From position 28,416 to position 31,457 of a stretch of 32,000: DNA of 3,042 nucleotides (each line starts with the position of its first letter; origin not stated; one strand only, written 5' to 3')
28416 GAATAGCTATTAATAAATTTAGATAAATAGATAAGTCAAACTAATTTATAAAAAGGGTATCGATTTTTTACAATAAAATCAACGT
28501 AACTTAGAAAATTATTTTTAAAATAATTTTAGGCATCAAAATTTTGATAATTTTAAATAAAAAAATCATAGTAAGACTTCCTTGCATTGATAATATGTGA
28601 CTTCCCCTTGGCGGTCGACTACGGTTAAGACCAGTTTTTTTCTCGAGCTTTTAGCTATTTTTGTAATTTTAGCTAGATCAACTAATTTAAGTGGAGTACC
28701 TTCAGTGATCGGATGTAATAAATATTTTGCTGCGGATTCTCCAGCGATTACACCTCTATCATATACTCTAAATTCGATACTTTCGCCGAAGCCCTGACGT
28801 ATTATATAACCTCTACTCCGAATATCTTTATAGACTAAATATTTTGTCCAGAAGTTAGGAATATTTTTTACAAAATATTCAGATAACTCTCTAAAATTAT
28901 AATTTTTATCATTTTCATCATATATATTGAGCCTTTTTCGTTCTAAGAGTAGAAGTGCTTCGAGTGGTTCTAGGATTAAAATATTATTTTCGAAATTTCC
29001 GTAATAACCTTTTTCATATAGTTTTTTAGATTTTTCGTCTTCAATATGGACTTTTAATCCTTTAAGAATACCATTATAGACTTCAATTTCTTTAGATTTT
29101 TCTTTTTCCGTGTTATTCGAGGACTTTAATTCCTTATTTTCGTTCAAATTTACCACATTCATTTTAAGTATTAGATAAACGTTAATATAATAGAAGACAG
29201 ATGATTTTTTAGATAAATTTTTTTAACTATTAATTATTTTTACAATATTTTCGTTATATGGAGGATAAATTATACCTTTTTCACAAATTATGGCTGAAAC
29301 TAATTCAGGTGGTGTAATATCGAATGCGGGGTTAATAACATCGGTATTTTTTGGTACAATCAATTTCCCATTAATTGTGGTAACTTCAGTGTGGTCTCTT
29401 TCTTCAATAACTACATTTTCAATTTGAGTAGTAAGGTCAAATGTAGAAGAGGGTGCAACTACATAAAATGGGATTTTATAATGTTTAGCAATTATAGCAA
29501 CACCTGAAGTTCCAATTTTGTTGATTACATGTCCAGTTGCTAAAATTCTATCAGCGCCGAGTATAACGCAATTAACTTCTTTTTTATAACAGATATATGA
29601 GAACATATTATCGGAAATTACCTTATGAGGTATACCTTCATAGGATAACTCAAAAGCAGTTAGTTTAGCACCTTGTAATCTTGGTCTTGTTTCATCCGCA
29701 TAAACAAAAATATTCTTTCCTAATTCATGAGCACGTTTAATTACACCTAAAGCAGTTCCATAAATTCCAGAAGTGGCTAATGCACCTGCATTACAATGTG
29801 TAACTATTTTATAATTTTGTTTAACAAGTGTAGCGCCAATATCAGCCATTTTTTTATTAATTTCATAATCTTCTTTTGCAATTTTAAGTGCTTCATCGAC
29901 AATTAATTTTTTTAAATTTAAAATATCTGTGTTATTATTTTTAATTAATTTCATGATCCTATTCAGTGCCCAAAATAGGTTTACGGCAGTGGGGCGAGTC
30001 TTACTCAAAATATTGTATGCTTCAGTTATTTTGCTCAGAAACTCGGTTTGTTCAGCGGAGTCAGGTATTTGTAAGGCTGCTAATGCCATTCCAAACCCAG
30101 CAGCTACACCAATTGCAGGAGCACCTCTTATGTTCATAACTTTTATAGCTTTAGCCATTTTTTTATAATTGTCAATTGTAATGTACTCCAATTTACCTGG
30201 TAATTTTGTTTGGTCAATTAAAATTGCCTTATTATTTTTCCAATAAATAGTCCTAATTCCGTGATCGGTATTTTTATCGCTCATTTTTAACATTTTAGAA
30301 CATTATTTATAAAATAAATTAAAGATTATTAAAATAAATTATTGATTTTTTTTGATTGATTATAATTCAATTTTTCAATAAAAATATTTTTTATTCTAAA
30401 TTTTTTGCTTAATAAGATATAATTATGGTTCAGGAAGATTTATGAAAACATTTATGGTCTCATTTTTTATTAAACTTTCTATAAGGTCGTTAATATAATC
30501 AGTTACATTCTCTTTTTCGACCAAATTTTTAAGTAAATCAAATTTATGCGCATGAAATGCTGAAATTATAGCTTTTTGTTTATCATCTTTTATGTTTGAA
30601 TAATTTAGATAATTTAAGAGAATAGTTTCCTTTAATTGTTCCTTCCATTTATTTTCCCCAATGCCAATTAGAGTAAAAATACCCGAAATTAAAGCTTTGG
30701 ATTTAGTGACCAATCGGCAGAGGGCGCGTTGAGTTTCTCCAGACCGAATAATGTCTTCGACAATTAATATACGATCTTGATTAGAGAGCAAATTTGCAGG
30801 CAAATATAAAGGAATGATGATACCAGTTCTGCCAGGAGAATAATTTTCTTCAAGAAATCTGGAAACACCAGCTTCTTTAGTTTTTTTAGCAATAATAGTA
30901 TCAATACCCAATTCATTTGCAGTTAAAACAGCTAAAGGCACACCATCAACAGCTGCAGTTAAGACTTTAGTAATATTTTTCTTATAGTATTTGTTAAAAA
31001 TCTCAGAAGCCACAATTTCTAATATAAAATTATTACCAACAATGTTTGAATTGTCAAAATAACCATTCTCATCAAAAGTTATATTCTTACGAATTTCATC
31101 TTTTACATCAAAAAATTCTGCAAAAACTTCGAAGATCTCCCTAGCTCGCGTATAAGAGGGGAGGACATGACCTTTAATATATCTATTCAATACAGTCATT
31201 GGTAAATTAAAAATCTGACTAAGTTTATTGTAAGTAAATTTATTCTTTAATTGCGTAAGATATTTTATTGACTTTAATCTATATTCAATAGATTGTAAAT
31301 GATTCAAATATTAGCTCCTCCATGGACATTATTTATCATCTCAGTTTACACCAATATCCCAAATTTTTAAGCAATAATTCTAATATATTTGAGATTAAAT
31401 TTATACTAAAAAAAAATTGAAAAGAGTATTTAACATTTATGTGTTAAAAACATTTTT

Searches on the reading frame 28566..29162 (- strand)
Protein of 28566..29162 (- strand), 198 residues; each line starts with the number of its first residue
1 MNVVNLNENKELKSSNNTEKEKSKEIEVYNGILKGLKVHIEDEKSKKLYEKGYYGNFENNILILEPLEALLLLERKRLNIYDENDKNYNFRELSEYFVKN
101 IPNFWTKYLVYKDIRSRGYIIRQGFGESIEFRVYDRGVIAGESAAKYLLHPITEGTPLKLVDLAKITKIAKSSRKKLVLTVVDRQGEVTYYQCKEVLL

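Call 3: search_protein_families(library=pfam, proteins=[window:28566-29162:-], max_evalue=0.01)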
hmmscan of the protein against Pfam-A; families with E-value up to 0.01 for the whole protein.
window:28566-29162:- (198 aa): 2 families
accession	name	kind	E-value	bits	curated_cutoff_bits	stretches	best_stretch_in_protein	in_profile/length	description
PF01974.23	tRNA_int_endo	-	1.3e-20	73.7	27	1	104-190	1-85/85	tRNA intron endonuclease, catalytic C-terminal domain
PF02778.19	tRNA_int_endo_N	-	1.3e-14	53.9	21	1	30-93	2-66/67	tRNA intron endonuclease, N-terminal domain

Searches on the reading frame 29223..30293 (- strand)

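Call 3: search_protein_families(library=pfam, proteins=[window:29223-30293:-], max_evalue=0.01)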
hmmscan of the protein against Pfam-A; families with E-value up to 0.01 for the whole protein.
window:29223-30293:- (356 aa): 1 family
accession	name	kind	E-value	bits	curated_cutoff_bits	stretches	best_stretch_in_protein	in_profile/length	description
PF01008.23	IF-2B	-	1.7e-87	293.7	22.4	1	55-344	2-280/280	Initiation factor 2 subunit family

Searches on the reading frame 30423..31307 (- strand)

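Call 3: search_protein_families(library=pfam, proteins=[window:30423-31307:-], max_evalue=0.01)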
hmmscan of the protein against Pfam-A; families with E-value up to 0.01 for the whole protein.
window:30423-31307:- (294 aa): 1 family
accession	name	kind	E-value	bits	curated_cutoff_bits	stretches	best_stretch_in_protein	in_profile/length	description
PF00156.33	Pribosyltran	-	3.2e-08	33.5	26.3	1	100-214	19-124/158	Phosphoribosyl transferase domain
